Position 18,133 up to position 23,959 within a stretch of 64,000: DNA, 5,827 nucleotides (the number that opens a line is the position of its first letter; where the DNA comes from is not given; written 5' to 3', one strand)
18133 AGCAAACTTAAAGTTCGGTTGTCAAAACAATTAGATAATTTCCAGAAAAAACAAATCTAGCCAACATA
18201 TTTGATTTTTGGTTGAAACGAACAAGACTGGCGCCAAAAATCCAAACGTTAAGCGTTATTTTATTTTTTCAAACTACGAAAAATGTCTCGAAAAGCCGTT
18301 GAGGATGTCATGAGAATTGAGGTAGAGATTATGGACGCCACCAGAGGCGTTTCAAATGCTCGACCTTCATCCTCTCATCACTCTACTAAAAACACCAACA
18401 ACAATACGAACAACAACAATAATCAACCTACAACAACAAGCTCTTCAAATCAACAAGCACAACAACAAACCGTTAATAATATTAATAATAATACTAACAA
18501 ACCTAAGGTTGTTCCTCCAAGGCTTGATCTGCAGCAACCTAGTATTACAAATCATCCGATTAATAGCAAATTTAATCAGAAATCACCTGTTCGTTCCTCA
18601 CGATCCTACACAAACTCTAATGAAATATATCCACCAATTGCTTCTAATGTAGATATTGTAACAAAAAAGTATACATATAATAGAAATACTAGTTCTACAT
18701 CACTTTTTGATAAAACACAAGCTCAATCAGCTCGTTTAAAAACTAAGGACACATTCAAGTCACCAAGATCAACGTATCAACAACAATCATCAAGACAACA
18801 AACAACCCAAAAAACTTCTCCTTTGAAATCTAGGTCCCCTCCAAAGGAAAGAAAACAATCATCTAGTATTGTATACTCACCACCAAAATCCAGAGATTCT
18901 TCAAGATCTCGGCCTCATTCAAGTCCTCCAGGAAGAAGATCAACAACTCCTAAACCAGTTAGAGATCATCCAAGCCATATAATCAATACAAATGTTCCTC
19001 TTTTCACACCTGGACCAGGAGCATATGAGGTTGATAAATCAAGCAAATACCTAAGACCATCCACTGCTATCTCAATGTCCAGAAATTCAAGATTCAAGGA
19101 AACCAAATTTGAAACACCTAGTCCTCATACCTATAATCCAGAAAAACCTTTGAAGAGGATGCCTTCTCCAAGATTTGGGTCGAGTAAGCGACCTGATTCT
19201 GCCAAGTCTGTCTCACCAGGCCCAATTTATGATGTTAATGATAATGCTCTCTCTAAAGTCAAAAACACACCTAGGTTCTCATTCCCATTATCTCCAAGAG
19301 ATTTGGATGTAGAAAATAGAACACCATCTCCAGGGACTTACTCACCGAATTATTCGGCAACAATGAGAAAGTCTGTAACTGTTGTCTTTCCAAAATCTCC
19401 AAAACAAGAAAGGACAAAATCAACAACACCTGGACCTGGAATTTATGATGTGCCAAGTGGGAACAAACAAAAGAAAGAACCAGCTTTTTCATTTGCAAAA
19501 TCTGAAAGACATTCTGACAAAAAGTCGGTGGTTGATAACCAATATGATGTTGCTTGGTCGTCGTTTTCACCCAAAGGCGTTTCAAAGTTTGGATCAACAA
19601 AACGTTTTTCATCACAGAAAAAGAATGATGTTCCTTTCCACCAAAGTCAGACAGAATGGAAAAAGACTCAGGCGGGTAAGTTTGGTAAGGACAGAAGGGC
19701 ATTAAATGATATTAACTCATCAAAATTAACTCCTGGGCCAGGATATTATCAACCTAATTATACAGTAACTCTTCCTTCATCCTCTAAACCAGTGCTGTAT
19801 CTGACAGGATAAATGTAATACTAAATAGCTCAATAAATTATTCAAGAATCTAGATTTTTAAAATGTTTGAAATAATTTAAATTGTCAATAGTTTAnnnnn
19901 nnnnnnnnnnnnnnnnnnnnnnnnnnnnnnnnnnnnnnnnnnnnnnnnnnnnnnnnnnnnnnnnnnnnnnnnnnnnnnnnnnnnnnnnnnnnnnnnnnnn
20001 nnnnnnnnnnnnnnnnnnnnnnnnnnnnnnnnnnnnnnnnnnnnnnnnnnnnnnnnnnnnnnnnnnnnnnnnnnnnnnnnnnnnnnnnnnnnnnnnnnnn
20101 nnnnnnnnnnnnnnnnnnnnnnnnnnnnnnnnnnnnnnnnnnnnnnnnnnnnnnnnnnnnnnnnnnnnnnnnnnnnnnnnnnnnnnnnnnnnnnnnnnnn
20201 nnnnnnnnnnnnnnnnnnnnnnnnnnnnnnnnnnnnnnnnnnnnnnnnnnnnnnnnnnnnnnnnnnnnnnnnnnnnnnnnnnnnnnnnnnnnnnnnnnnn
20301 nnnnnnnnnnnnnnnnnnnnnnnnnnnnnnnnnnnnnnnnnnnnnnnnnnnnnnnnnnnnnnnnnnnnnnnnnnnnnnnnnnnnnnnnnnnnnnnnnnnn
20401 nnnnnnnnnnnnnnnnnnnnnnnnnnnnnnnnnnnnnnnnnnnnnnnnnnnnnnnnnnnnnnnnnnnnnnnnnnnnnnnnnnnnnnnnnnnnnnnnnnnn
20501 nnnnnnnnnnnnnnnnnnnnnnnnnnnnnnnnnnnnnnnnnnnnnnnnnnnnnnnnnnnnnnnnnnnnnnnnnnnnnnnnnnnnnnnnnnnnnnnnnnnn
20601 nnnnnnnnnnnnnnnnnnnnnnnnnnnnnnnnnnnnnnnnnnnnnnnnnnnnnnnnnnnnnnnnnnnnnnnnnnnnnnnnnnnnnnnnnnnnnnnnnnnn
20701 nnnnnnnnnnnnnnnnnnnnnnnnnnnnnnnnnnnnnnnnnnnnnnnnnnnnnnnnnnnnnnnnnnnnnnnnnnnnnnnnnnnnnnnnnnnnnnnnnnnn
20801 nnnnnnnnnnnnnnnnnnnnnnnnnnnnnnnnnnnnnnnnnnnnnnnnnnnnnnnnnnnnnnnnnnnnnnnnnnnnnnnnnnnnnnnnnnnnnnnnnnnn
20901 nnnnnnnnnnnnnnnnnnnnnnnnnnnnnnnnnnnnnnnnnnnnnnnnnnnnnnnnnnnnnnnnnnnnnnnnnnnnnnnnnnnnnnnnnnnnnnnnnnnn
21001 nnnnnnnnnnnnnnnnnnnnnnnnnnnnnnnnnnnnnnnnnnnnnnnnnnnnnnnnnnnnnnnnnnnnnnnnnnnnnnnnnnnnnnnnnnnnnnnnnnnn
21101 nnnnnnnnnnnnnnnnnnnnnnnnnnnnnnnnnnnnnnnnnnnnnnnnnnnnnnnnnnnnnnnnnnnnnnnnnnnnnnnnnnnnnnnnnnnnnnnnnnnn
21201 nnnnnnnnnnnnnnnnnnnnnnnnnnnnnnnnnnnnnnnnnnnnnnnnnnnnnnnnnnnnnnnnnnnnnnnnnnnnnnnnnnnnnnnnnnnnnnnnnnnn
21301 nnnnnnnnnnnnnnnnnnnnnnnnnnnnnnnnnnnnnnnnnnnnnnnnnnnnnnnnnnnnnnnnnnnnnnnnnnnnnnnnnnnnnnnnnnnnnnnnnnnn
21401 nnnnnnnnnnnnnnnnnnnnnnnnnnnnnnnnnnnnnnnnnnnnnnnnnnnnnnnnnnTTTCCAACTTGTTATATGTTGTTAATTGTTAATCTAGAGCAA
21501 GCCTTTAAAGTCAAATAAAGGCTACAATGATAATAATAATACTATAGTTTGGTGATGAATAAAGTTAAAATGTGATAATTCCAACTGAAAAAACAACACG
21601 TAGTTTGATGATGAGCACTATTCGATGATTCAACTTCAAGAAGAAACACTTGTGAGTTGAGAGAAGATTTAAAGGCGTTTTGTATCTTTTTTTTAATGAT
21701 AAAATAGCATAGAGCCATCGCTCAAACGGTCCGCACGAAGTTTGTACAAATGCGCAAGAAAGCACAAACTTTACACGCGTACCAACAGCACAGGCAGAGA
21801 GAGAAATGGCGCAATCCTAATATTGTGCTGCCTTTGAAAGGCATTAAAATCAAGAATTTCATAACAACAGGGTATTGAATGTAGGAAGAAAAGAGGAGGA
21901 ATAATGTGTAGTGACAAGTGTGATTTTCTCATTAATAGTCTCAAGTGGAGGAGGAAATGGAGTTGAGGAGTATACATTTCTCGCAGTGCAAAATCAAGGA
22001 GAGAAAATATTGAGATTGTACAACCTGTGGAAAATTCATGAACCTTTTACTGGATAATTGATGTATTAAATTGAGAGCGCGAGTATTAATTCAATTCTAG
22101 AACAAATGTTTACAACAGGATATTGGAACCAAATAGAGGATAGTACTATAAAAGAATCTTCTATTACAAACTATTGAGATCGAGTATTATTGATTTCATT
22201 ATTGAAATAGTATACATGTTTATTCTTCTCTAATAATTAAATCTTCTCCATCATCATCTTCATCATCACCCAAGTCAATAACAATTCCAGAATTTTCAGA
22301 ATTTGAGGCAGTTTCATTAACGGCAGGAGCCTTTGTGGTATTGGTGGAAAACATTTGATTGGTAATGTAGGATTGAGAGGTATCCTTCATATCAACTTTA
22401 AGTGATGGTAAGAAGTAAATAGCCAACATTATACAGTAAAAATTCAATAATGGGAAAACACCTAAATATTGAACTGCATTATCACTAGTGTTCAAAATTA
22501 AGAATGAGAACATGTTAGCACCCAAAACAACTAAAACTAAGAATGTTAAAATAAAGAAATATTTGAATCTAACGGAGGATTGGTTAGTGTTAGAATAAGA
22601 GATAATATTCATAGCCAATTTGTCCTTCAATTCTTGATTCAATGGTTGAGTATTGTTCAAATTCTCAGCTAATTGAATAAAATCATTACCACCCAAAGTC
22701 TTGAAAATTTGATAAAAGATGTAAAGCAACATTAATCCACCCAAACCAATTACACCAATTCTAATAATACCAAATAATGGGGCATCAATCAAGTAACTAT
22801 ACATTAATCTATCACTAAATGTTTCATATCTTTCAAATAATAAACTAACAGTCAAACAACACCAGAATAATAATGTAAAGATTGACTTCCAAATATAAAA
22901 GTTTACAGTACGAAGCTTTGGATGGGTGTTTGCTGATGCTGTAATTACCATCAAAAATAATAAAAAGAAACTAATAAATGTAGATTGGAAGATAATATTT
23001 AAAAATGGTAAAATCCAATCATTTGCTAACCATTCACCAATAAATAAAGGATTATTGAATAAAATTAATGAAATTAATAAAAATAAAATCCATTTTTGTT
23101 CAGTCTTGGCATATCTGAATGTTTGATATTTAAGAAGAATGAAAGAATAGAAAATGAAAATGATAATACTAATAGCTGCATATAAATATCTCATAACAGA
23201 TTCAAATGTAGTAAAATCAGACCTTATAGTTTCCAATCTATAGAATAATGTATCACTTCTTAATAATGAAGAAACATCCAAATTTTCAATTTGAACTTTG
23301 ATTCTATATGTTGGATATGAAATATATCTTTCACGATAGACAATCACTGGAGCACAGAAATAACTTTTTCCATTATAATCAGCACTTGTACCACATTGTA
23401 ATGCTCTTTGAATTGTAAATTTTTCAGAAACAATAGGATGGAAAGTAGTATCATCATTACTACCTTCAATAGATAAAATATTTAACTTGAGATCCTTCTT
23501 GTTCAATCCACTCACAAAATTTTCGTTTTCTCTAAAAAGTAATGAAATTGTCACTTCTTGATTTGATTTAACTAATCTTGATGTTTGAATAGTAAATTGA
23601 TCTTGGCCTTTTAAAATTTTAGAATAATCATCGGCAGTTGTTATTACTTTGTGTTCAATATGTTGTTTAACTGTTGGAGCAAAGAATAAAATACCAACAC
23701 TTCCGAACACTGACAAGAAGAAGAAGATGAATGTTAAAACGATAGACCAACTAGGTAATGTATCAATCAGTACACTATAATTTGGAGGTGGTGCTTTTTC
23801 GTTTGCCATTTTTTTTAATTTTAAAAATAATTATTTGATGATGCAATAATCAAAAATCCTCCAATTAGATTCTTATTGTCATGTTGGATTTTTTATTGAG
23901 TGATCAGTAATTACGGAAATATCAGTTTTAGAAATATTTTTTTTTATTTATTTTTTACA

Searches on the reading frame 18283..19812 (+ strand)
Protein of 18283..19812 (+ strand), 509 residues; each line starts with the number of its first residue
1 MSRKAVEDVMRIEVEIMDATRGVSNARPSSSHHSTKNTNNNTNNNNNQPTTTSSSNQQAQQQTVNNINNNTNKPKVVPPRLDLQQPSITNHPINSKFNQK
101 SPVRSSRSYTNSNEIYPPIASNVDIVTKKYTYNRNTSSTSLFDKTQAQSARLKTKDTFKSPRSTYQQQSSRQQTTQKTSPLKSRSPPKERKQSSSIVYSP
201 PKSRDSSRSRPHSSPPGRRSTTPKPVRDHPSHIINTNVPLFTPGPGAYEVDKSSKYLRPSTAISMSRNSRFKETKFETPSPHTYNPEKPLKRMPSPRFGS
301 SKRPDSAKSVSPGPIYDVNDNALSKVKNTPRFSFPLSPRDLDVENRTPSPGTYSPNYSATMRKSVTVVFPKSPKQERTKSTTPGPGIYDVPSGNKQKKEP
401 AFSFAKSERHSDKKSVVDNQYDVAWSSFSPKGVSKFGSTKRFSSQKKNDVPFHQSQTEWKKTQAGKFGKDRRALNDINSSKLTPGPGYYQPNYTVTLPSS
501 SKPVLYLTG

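Call 29: search_protein_families(library=pfam, proteins=[window:18283-19812:+], max_evalue=0.01)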
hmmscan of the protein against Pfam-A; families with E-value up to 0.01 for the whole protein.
window:18283-19812:+ (509 aa): 1 family
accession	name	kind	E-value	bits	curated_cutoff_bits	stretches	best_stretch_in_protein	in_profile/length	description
PF07004.17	SHIPPO-rpt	-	8.3e-12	45.8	20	2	382-407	1-29/33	Sperm-tail PG-rich repeat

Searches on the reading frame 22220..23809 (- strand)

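Call 29: search_protein_families(library=pfam, proteins=[window:22220-23809:-], max_evalue=0.01)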
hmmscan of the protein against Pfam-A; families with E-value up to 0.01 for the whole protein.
window:22220-23809:- (529 aa): 2 families
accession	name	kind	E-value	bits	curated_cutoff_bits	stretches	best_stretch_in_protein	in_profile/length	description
PF06664.17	WLS-like_TM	-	6.7e-50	170.2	28.3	1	197-469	2-246/247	Wntless-like, transmembrane domain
PF21885.1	TMEM181_GOLD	-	0.00043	20.7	27.5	1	71-178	2-98/111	TMEM181, GOLD domain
